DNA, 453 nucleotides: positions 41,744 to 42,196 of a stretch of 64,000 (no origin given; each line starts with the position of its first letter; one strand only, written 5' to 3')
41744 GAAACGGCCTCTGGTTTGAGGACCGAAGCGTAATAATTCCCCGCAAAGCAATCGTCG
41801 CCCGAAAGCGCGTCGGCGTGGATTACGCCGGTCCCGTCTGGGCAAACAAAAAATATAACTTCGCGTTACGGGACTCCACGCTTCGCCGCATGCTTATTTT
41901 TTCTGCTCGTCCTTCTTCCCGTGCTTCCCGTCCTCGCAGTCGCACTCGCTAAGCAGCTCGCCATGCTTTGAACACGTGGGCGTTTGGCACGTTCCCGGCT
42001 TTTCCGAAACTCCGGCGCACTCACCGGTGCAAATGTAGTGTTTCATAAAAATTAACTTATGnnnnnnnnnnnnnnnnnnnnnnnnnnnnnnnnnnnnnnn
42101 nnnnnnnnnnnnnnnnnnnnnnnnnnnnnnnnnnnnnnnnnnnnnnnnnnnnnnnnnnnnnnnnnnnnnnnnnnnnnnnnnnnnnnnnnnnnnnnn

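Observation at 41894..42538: Orphan RsbW/SpoIIAB-like anti-sigma kinase followed by an unannotated 50-aa Cys-rich peptide, with no STAS antagonist nearby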

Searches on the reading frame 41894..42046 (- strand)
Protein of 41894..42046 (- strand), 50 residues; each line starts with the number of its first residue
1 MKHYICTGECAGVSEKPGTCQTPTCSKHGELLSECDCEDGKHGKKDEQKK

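Call 3: search_protein_families(library=pfam, proteins=[window:41894-42046:-], max_evalue=0.1)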
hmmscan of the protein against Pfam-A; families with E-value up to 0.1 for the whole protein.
window:41894-42046:- (50 aa): 0 families

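Call 4: search_protein_families(library=ncbifam, proteins=[window:41894-42046:-], max_evalue=0.1)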
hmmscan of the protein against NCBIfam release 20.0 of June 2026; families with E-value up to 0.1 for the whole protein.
window:41894-42046:- (50 aa): 0 families

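Call 6: find_homologous_proteins(query=window:41897-42046:-, max_evalue=0.01)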
Query seq(50 aa) (50 aa): 6 proteins with E <= 0.01 among 6 candidates.
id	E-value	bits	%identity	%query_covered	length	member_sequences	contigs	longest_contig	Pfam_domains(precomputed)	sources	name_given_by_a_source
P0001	6.0e-27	109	100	100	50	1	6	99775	-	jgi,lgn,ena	jgi:hypothetical protein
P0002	5.4e-22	94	88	100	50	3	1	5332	-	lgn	-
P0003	3.9e-19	85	78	80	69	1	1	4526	-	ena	-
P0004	4.0e-14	69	70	92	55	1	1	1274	-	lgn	-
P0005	4.6e-14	69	74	84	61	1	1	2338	-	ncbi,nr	ncbi:hypothetical protein HY468_02440 [Candidatus Roizmanbacteria bacterium]|nr:hypothetical protein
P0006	1.8e-13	67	72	86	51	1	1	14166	-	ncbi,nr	ncbi:MAG: hypothetical protein Q8Q49_05035 [bacterium]|nr:hypothetical protein [bacterium]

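Call 12: find_encoding_contigs(protein=P0006, flank=8000, max_places=3)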
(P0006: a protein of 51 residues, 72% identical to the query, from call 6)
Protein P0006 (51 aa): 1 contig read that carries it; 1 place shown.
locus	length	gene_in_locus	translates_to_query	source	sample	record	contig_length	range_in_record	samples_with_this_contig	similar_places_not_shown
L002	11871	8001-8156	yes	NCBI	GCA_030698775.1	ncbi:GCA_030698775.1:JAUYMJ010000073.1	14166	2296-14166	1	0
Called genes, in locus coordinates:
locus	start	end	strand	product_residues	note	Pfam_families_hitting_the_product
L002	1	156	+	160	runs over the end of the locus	PF00903:Glyoxalase, PF13669:Glyoxalase_4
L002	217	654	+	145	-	PF10604:Polyketide_cyc2, PF08327:AHSA1 (weak)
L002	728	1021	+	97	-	PF03992:ABM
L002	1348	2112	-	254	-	-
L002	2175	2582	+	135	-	PF00856:SET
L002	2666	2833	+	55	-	PF19891:DUF6364 (weak)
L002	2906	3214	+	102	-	-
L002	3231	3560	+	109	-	PF06305:LapA_dom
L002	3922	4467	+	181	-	-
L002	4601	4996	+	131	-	PF00903:Glyoxalase, PF22677:Ble-like_N (weak)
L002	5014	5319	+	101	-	-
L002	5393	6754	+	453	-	PF00464:SHMT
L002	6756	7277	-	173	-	PF06983:3-dmu-9_3-mt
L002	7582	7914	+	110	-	-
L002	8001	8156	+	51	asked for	-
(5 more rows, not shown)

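Call 13: find_encoding_contigs(protein=P0003, flank=5000, max_places=3)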
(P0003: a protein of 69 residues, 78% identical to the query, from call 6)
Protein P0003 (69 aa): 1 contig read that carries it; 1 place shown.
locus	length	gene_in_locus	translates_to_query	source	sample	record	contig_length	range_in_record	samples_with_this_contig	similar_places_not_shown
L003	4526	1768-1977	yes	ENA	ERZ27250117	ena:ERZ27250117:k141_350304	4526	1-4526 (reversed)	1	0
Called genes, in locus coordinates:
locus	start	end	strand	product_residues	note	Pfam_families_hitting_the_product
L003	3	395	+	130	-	?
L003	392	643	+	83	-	PF01035:DNA_binding_1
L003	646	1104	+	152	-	PF10648:Gmad2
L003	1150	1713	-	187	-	-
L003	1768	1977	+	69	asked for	-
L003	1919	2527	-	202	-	PF02245:Pur_DNA_glyco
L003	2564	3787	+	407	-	PF02812:ELFV_dehydrog_N, PF00208:ELFV_dehydrog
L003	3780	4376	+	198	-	PF01928:CYTH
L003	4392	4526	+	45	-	?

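Call 14: find_encoding_contigs(protein=P0005, flank=5000, max_places=3)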
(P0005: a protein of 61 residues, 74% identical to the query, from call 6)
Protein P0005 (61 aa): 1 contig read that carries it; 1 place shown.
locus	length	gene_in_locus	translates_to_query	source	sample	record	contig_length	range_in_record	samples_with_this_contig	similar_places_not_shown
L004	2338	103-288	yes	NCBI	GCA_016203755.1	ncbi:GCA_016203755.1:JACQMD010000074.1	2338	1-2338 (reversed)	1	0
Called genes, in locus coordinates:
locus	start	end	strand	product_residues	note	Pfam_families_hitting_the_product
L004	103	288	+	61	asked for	-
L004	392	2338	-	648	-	?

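Call 15: find_encoding_contigs(protein=P0002, flank=6000, max_places=3)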
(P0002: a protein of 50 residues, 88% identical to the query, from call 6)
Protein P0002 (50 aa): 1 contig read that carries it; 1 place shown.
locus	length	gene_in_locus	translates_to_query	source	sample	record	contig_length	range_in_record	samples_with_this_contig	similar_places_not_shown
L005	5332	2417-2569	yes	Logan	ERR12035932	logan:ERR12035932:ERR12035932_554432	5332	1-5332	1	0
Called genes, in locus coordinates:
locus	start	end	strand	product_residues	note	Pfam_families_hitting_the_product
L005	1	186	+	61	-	?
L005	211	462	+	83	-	PF02823:ATP-synt_DE_N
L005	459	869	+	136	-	PF20393:Pro_CA_2 (weak)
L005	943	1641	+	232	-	PF02585:PIG-L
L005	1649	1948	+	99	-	PF01035:DNA_binding_1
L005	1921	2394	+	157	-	PF10648:Gmad2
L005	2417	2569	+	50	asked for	-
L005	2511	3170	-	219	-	PF02245:Pur_DNA_glyco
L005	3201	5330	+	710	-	?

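Call 18: search_protein_families(library=pfam, proteins=[L003:1150-1713:-], max_evalue=0.01)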
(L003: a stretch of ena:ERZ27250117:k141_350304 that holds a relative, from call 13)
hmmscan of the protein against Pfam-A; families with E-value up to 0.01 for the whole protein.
L003:1150-1713:- (187 aa): 0 families

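Call 28: predict_structure(alignment_id=A2)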
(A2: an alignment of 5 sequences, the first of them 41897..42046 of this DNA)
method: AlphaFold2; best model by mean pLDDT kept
length: 50 residues; sequences in the alignment: 5
mean_pLDDT: 58.1   pTM: 0.32
mean pLDDT of the five models: 58.1, 44.7, 41.2, 40.7, 39.2
residues with pLDDT >= 90: 0; 70-90: 1; 50-70: 41; < 50: 8
segments of 3 or more residues with pLDDT < 50: 43-50
pLDDT, mean of each block of 10 residues (from residue 1): 60 63 64 62 42
secondary structure, 60 per line:
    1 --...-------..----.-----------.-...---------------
elements in order: E3-5 E33-35
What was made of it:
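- On Known small metal-binding families (zinc ribbons, HMBD, rubredoxin, metallothionein, ZAS): A fold comparison was not possible because the model has pLDDT 58 (call 28)
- Metal binding is unproven, and the AF2 model of the peptide is poor (pLDDT 58, call 28).
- Tried and rejected: A 5-sequence alignment gave pLDDT 58, too poor for a fold search (call 28).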

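Call 30: search_protein_representatives(alignment_id=A2)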
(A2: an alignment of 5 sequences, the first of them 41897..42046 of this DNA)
Query: 5 sequences, 52 profile positions. Proteins with E-value up to 0.001 (for the whole library): 499; up to 1e-10: 205; up to 1e-30: 0. The best 150 are listed.
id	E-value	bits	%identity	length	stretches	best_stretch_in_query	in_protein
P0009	1.6e-19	85.6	-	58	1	2-47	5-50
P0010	4.3e-19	84.3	-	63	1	1-45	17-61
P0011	1.2e-18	82.9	-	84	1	3-49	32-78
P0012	2.2e-18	82.0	-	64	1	1-43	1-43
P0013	3.8e-18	81.3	-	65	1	1-47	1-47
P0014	5.0e-18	80.9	-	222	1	1-51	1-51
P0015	5.7e-18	80.7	-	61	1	1-48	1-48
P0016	5.9e-18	80.6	-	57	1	1-48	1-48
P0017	8.1e-18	80.2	-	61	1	1-44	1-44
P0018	2.3e-17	78.8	-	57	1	1-44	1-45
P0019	2.5e-17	78.7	-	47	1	1-45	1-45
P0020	2.5e-17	78.6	-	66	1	1-47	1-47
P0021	2.7e-17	78.5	-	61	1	1-47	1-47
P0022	2.8e-17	78.5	-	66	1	1-45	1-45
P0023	2.9e-17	78.4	-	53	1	1-46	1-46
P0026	8.1e-17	77.0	-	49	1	1-42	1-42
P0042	4.6e-15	71.4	-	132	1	3-45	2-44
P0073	6.2e-14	67.8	-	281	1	1-45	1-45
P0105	4.6e-13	65.0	-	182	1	1-40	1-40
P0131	1.7e-12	63.2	-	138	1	2-51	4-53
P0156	6.6e-12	61.3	-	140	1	1-44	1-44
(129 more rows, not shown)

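Call 32: list_cluster_members(proteins=[P0009, P0012, P0013, P0015, P0016, P0019, P0023, P0026, P0014, P0105])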
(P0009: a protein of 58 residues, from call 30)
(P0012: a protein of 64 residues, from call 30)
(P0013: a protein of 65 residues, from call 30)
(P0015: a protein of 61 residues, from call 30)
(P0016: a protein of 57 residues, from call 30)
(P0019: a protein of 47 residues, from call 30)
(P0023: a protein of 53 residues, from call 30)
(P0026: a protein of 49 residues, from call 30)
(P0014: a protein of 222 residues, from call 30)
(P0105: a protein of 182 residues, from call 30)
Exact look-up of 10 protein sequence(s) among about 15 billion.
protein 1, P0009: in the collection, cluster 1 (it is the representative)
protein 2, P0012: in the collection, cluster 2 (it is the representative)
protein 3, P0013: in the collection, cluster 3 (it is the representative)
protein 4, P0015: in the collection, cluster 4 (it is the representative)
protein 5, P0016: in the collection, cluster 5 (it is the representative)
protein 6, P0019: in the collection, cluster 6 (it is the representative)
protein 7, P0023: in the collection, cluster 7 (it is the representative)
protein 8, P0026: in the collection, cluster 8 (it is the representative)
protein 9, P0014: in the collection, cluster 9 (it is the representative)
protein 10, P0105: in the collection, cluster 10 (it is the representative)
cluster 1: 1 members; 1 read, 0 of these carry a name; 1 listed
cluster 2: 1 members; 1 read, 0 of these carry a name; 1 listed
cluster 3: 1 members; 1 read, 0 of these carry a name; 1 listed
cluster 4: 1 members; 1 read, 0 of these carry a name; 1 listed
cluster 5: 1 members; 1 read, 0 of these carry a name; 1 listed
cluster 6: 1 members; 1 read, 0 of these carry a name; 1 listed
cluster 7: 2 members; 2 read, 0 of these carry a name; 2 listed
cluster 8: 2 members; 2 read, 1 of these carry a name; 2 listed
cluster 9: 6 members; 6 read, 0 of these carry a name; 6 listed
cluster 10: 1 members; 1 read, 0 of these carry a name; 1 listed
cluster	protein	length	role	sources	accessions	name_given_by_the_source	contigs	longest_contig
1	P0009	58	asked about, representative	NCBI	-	-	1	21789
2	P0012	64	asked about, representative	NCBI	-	-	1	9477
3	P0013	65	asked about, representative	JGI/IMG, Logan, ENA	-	-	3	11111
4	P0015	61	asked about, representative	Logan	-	-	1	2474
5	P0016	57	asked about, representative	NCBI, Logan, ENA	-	-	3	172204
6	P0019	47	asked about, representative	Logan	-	-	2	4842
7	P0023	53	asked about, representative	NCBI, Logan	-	-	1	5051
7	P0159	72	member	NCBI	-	-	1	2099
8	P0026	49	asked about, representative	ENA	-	-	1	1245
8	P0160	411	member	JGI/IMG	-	predicted MFS family arabinose efflux permease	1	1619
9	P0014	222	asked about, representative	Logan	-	-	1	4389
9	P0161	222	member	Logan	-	-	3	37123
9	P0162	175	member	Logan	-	-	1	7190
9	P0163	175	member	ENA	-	-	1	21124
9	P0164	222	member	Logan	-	-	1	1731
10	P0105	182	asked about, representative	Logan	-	-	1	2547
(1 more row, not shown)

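Call 34: search_protein_families(library=pfam, alignment_id=A3, max_evalue=1)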
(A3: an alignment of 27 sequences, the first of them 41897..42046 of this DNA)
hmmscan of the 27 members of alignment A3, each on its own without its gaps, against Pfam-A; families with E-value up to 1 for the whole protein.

A. member 1, window:41897-42046:- (50 aa): 0 families

B. families by the number of members that match (of 27 scanned): 55 families (the first 25 are shown)
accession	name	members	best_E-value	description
PF13671.12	AAA_33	2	2.8e-17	AAA domain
PF08433.16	KTI12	2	3.6e-13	Chromatin associated protein KTI12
PF13238.12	AAA_18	2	7.1e-09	AAA domain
PF06414.18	Zeta_toxin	2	1.7e-08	Zeta toxin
PF01591.24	6PF2K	2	1.9e-07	6-phosphofructo-2-kinase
PF13207.12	AAA_17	2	5.7e-06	AAA domain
PF00004.35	AAA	2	5.7e-05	ATPase family associated with various cellular activities (AAA)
PF24883.2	NPHP3_N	2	0.00029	Nephrocystin 3, N-terminal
PF13401.12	AAA_22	2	0.00067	AAA domain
PF13521.12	AAA_28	2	0.00071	AAA domain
PF20720.3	nSTAND3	2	0.00088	Novel STAND NTPase 3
PF13191.12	AAA_16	2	0.001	AAA ATPase domain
PF07728.20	AAA_5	2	0.0014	AAA domain (dynein-related subfamily)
PF01202.28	SKI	2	0.0014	Shikimate kinase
PF00931.28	NB-ARC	2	0.0035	NB-ARC domain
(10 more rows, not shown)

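Call 37: find_related_loci(query=A2, collection=genome_contigs, flank=4000)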
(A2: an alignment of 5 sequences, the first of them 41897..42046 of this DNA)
Query A2 (50 aa) in genome_contigs; peptide patterns used: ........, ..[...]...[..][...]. (x = any residue, [..] = any of these).
60 stretches matched a pattern; 35 encode a relative of the query (tblastn E <= 1e-3); 35 distinct loci.
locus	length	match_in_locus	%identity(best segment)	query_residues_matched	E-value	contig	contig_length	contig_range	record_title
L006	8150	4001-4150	92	1-50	8e-27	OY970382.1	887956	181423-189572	MAG: uncultured bacterium isolate MFD03726.bin.c.5 genome assembly, chromosome: 1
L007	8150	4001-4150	86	1-50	9e-25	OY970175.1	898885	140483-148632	MAG: uncultured bacterium isolate MFD03726.bin.c.4 genome assembly, chromosome: 1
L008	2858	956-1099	75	1-48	1e-20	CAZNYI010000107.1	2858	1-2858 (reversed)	MAG TPA_asm: uncultured Candidatus Saccharibacteria bacterium isolate binchicken_co54_413 genome assembly, contig: NODE_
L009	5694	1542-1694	71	1-50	2e-18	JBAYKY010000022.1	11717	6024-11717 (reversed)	MAG: Candidatus Paceibacterota bacterium isolate SO_2016_GW1_90 scaffold09821_OW334_2016, whole genome shotgun sequence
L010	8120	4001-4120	78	1-40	1e-17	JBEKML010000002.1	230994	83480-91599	MAG: Minisyncoccia bacterium isolate SPRUCE 393 SPRUCE_393_2, whole genome shotgun sequence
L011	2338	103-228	74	1-42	1e-17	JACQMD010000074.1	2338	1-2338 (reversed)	MAG: Candidatus Roizmanbacteria bacterium isolate NC_groundwater_1220_Ag_S-0.1um_43_42 S_p1_S3_coassembly_k141_1159305,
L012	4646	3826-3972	65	1-49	2e-17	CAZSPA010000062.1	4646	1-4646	MAG TPA_asm: uncultured Candidatus Saccharibacteria bacterium isolate SRP269290_co2_317 genome assembly, contig: NODE_28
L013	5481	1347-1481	71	1-45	3e-17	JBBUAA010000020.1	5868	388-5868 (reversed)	MAG: Patescibacteria group bacterium isolate H52-bin072_1 H52_bin072_1_000000000020, whole genome shotgun sequence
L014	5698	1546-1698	67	1-50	3e-17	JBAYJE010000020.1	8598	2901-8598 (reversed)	MAG: Candidatus Paceibacterota bacterium isolate SO_2016_GW1_48 scaffold15374_OW334_2016, whole genome shotgun sequence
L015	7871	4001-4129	72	1-43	5e-17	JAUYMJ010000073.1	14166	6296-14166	MAG: bacterium isolate C24_metabat.bin.81 C24_k141_374856, whole genome shotgun sequence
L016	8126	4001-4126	71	1-42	7e-17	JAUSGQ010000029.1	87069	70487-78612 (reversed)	MAG: bacterium isolate E14_metabat.bin.131 E14_k141_549170, whole genome shotgun sequence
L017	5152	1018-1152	69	1-45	1e-16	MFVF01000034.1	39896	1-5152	MAG: Candidatus Nomurabacteria bacterium RIFCSPLOWO2_01_FULL_42_20 rifcsplowo2_01_scaffold_7453, whole genome shotgun se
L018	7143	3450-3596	61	1-49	1e-16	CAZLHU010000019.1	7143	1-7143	MAG TPA_asm: uncultured Candidatus Saccharibacteria bacterium isolate binchicken_co3_595 genome assembly, contig: NODE_3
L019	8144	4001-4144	67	1-48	1e-16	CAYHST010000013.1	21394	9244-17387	MAG TPA_asm: uncultured Candidatus Saccharibacteria bacterium isolate ERP119705_co14_305 genome assembly, contig: NODE_2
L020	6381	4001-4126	69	1-42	2e-16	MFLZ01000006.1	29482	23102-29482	MAG: Candidatus Kaiserbacteria bacterium RIFCSPLOWO2_01_FULL_54_13 rifcsplowo2_01_scaffold_12138, whole genome shotgun s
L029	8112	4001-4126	64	1-42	6e-14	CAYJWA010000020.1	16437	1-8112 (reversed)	MAG TPA_asm: uncultured Candidatus Saccharibacteria bacterium isolate ERP125453_co1_235 genome assembly, contig: NODE_36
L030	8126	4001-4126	64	1-42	1e-13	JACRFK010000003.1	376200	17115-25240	MAG: Candidatus Kaiserbacteria bacterium isolate NC_groundwater_1723_Pr3_B-0.1um_55_32 SR-2_scaffold_141_1109351, whole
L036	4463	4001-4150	54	1-50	1e-12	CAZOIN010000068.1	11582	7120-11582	MAG TPA_asm: uncultured Candidatus Saccharibacteria bacterium isolate binchicken_co203_272 genome assembly, contig: k141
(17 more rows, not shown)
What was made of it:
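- The 35 genomic loci come from Saccharibacteria, Paceibacterota, and Kaiser-, Roizman-, Nomura-, Gottesman-, Harrison-, Taylor-, Yanofsky- and Lloydbacteria (call 37).
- Tried and rejected: The 5-sequence alignment worked (call 37).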

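Call 58: search_protein_families(library=padloc, proteins=[window:41894-42046:-], max_evalue=0.01)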
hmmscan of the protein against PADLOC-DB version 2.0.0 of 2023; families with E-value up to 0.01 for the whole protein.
window:41894-42046:- (50 aa): 0 families
